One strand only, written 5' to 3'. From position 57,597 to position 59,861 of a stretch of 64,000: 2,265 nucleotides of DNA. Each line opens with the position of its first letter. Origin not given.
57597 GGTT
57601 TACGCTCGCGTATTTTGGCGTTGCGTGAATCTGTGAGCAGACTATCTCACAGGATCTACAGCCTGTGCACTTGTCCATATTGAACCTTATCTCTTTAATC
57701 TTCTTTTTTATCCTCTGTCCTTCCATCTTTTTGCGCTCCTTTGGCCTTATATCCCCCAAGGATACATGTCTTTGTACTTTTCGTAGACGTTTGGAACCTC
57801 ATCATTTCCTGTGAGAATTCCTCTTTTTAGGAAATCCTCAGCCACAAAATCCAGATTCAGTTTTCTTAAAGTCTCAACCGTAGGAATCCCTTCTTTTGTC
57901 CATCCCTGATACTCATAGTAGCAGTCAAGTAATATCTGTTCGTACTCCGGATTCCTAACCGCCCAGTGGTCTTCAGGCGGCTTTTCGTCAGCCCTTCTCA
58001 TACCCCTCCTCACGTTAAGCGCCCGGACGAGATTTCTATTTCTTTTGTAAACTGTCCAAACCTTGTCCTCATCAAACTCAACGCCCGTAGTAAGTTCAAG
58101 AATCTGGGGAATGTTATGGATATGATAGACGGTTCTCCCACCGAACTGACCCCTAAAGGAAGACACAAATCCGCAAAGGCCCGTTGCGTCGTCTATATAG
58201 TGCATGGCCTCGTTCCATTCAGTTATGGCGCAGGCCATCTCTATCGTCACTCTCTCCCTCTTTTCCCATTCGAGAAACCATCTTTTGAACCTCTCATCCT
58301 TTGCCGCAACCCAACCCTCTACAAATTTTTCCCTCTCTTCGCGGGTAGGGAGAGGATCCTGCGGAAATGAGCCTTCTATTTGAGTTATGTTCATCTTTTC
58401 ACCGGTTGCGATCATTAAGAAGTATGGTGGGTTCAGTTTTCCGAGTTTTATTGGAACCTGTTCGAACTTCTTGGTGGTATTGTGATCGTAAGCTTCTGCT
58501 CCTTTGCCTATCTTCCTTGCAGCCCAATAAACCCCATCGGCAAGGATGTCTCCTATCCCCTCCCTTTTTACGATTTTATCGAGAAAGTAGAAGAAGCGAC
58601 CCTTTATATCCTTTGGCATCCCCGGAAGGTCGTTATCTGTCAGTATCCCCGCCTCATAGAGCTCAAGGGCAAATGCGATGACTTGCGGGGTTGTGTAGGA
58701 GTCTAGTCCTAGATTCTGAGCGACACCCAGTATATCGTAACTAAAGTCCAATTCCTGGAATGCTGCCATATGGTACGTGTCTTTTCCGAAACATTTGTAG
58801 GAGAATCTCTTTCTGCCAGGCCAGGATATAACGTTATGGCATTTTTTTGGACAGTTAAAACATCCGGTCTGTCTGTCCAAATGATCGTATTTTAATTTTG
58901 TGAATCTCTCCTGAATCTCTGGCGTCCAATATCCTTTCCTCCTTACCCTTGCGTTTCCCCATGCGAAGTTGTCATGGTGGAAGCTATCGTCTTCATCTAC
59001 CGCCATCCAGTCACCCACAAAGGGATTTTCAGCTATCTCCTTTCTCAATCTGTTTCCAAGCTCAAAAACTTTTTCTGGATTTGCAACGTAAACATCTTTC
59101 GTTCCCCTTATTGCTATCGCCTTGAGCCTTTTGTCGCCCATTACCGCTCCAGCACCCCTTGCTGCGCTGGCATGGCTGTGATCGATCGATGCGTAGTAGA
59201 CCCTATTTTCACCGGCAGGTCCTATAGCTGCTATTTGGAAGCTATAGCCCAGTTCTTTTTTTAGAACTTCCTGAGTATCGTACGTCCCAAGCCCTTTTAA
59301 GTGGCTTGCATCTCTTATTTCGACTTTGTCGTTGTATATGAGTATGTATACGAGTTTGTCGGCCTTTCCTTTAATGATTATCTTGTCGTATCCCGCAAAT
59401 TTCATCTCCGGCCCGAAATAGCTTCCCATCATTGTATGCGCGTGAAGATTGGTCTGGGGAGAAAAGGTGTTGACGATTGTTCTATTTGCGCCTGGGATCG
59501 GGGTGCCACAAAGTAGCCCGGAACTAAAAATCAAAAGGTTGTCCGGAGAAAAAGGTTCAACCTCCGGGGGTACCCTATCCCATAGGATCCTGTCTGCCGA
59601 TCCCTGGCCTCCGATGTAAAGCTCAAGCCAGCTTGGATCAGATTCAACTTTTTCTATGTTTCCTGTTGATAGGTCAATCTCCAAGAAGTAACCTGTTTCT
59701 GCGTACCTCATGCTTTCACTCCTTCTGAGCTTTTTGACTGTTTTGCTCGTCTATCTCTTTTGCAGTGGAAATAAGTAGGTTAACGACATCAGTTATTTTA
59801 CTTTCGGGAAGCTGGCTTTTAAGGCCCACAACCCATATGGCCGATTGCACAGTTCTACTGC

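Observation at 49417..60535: Complete class II (tungsten, ATP-independent) benzoyl-CoA reductase-type locus, iclR-bamBCDEFGHI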

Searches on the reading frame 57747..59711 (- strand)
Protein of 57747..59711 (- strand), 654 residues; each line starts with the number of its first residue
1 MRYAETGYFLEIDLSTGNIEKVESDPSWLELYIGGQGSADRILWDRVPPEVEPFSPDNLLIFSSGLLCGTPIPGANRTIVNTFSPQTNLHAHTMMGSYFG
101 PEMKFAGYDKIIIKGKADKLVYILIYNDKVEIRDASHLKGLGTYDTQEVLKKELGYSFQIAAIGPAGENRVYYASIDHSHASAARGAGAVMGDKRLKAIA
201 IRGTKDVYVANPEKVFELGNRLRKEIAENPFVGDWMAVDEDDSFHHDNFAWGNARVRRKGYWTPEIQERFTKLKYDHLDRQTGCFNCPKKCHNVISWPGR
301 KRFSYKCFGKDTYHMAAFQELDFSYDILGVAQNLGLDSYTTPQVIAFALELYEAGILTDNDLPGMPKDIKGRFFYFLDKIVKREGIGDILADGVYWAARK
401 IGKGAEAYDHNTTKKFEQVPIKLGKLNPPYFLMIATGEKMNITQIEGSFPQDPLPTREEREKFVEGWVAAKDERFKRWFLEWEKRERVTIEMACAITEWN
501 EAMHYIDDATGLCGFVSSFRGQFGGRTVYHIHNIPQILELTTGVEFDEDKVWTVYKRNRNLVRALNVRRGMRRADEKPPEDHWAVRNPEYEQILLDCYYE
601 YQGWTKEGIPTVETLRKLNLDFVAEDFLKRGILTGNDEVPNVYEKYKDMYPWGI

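Call 7: search_protein_families(library=ncbifam, proteins=[window:57747-59711:-], max_evalue=0.00001)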
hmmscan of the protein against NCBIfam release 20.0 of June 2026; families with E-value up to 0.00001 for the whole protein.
window:57747-59711:- (654 aa): 2 families
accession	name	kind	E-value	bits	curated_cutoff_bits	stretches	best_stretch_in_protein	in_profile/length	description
NF007354.0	PRK09849.1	equivalog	7e-70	236.4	868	1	6-226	9-230/703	aldehyde ferredoxin oxidoreductase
NF040818.1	GAPOR_Arch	equivalog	2.2e-08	32.9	1300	1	50-133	44-126/654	glyceraldehyde-3-phosphate:ferredoxin oxidoreductase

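Call 8: search_protein_families(library=pfam, proteins=[window:57747-59711:-], max_evalue=0.0001)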
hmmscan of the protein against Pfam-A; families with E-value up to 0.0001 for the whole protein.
window:57747-59711:- (654 aa): 2 families
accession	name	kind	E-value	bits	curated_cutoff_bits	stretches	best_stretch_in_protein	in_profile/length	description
PF02730.20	AFOR_N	-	1.5e-70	237.5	29.8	1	9-204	3-199/199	Aldehyde ferredoxin oxidoreductase, N-terminal domain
PF01314.23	AFOR_C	-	1.3e-52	179.6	27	1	238-620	32-385/385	Aldehyde ferredoxin oxidoreductase, domains 2 & 3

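Call 9: search_solved_structures(query=window:57747-59711:-, max_evalue=0.00001, show_alignments=1)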
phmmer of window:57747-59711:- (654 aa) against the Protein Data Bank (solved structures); distinct sequences matched with E-value up to 0.00001: 9.
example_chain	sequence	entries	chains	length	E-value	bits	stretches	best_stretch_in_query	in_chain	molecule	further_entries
4z3w_A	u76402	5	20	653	1.2e-232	777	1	1-634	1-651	Benzoyl-CoA reductase, putative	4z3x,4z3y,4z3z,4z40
1aor_A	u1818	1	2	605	3.2e-64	220.5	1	3-403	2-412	ALDEHYDE FERREDOXIN OXIDOREDUCTASE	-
9mqx_D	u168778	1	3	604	9.3e-60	205.7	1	6-402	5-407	Aldehyde:ferredoxin oxidoreductase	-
1b25_A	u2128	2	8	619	3.6e-55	190.5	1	4-403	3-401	PROTEIN (FORMALDEHYDE FERREDOXIN OXIDOREDUCTASE) | FORMALDEHYDE FERREDOXIN OXIDOREDUCTASE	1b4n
9g7j_A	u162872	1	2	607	1.6e-53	185.2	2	4-420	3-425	Aldehyde ferredoxin oxidoreductase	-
8c0z_A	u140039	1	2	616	3e-46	161.1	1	10-233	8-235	Aldehyde:ferredoxin oxidoreductase,tungsten-containing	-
6x1o_A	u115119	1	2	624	2.3e-42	148.3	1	3-403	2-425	Formaldehyde:ferredoxin oxidoreductase wor5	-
6x6u_A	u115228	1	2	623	2.3e-42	148.3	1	3-403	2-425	Formaldehyde:ferredoxin oxidoreductase wor5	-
9q1t_A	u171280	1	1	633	3.4e-33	117.9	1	11-205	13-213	Tungsten-dependent aldehyde oxidoreductase WOR83 from Haloferax volcanii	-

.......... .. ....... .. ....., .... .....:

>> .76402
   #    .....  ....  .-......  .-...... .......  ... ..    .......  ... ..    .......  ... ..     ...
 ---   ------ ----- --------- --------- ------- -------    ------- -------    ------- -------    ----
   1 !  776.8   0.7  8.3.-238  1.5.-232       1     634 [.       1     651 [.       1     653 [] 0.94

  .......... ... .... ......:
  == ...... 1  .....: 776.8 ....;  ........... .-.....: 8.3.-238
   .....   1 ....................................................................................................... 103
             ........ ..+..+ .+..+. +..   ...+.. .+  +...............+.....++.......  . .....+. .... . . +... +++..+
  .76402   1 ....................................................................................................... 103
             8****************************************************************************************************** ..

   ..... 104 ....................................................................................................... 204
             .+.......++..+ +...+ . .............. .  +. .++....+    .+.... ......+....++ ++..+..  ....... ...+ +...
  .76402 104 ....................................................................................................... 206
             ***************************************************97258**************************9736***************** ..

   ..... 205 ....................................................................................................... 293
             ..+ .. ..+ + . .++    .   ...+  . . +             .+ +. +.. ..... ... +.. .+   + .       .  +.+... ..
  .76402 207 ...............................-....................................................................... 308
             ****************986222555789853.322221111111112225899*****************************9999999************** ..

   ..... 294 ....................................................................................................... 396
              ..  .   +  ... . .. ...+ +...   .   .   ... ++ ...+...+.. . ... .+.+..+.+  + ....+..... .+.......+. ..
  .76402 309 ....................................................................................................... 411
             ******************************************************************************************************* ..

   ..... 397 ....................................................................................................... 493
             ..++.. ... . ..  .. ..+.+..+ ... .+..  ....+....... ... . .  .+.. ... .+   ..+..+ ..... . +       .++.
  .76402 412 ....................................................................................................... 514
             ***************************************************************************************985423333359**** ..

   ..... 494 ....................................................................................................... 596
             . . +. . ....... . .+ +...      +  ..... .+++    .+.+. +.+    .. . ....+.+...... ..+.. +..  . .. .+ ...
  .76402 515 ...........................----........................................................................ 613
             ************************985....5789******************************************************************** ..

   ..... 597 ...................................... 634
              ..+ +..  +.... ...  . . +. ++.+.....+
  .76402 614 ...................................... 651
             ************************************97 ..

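Call 16: find_related_loci(query=window:57747-59711:-, collection=genome_contigs, flank=10000)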
Query window:57747-59711:- (654 aa) in genome_contigs; peptide patterns used: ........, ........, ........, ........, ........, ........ (x = any residue, [..] = any of these).
298 stretches matched a pattern; 235 encode a relative of the query (tblastn E <= 1e-3); the best 80 are kept; 80 distinct loci.
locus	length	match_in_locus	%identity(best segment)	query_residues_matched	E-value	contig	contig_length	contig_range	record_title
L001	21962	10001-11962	93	1-654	0e+0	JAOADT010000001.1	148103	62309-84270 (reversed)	MAG: Deltaproteobacteria bacterium isolate SKW240 NODE_1_length_148103_cov_5.788726, whole genome shotgun sequence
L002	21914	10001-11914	75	1-637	0e+0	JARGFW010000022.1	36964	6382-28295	MAG: Deferrisomatales bacterium isolate C14-16 NODE_498_length_36964_cov_7.579398, whole genome shotgun sequence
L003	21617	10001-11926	75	1-641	0e+0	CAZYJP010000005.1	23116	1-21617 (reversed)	MAG TPA_asm: uncultured Thermodesulfobacteriota bacterium isolate SRP217488_co1_45 genome assembly, contig: NODE_1228_le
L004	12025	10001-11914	73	1-637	0e+0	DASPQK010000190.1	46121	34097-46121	MAG TPA_asm: Syntrophobacteraceae bacterium isolate SMAG_U12197 k141_2092902, whole genome shotgun sequence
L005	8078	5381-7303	74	1-639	0e+0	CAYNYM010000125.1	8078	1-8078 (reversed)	MAG TPA_asm: uncultured Desulfobacteraceae bacterium isolate binchicken_co42_439 genome assembly, contig: NODE_15923_len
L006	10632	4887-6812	72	1-640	0e+0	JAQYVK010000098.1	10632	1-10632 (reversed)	MAG: Desulfatiglandales bacterium isolate SG_15_bin78 SG_15_bin.78.orig_15_c_000000114676, whole genome shotgun sequence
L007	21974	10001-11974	71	1-646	0e+0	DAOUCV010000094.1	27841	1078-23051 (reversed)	MAG TPA_asm: Dehalococcoidales bacterium isolate H85_868 120074, whole genome shotgun sequence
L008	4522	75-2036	71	1-653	0e+0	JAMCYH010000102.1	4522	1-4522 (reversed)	MAG: Deltaproteobacteria bacterium isolate FK_Sedi_B_Bin.36 NODE_84585_length_4522_cov_1.4248, whole genome shotgun sequ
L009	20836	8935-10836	73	1-633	0e+0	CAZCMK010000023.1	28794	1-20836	MAG TPA_asm: uncultured Dehalococcoidales bacterium isolate binchicken_co100_421 genome assembly, contig: NODE_2393_leng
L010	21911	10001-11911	73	1-636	0e+0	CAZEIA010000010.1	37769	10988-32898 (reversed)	MAG TPA_asm: uncultured Desulfobacterales bacterium isolate SRP332253_co1_250 genome assembly, contig: NODE_1391_length_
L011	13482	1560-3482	73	1-641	0e+0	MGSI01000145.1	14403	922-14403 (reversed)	MAG: Deltaproteobacteria bacterium RIFCSPLOWO2_02_FULL_57_26 rifcsplowo2_02_scaffold_6005, whole genome shotgun sequence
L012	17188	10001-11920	72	1-639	0e+0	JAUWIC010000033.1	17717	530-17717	MAG: Dehalococcoidia bacterium isolate CSMAG_2284 CSMAG_2284_k141_784794_length_17717_cov_9.4797, whole genome shotgun s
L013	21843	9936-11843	72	1-635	0e+0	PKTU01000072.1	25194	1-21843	MAG: Deltaproteobacteria bacterium isolate BM525 sc_1185, whole genome shotgun sequence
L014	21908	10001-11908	72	1-635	0e+0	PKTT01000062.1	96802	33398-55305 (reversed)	MAG: Deltaproteobacteria bacterium isolate BM512 sc_103, whole genome shotgun sequence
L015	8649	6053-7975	72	1-640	0e+0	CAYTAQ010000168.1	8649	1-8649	MAG TPA_asm: uncultured Desulfobacterales bacterium isolate binchicken_co151_453 genome assembly, contig: NODE_13104_len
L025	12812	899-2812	72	1-637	0e+0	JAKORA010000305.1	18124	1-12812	MAG: Bacillota bacterium isolate all_maxbin.237 k201_1602399, whole genome shotgun sequence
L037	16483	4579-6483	70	1-633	0e+0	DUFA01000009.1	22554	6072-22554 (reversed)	MAG TPA_asm: Dehalococcoidia bacterium isolate W403 Contig9, whole genome shotgun sequence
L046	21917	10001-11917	68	1-638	0e+0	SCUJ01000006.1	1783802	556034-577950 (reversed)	MAG: Gammaproteobacteria bacterium isolate FW602_bin.35 FW602_bin.35-77538, whole genome shotgun sequence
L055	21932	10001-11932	68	1-641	0e+0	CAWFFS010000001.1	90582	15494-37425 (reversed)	MAG: uncultured delta proteobacterium isolate MFD02416.bin.2.25 genome assembly, contig: contig_101858, whole genome sho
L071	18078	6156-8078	71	1-640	0e+0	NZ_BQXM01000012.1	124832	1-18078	Desulforhabdus sp. TSK scaffold012, whole genome shotgun sequence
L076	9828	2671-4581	68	1-636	0e+0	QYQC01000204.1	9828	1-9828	MAG: Betaproteobacteria bacterium isolate PowLak16_MAG12 c_000000037751, whole genome shotgun sequence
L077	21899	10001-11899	69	1-632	0e+0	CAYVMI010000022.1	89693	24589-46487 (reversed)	MAG TPA_asm: uncultured Desulfobacterales bacterium isolate SRP167671_co2_52 genome assembly, contig: NODE_281_length_89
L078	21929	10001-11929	68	1-640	0e+0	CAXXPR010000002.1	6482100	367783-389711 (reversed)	MAG: Desulfatiglandales bacterium isolate a8f5a47d-4dac-4919-b032-e1fff6f47f18 genome assembly, contig: contig_2, whole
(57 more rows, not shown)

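Call 18: find_encoding_contigs(protein=window:57747-59711:-, flank=1000, max_places=4)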
Protein window:57747-59711:- (654 aa): no gene with exactly this product is on record in the collection.

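Call 56: search_protein_representatives(protein=window:57747-59711:-)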
Query: 654 residues. Proteins with E-value up to 0.001 (for the whole library): 8068; up to 1e-10: 4614; up to 1e-30: 1868. The best 150 are listed.
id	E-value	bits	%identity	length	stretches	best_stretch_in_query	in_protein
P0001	2.5e-263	891.8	71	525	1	1-524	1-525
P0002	1.6e-213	727.2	55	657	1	1-632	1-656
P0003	1.1e-207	707.9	50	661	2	279-633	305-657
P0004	5.5e-143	494.0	45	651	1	1-632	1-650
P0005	2.1e-118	412.8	48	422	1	236-635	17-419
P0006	5.8e-117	408.1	40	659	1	1-637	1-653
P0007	3.8e-116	405.3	40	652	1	1-635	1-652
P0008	3.1e-114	399.0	42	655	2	1-221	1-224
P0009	9.5e-114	397.4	45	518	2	1-406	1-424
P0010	2.0e-113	396.4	39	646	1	1-635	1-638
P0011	4.7e-107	375.3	38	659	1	15-635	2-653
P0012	8.1e-106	371.2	42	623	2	2-418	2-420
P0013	1.9e-103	363.3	55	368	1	161-526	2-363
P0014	9.5e-103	361.1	37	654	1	6-634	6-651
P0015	2.1e-102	360.0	38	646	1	3-633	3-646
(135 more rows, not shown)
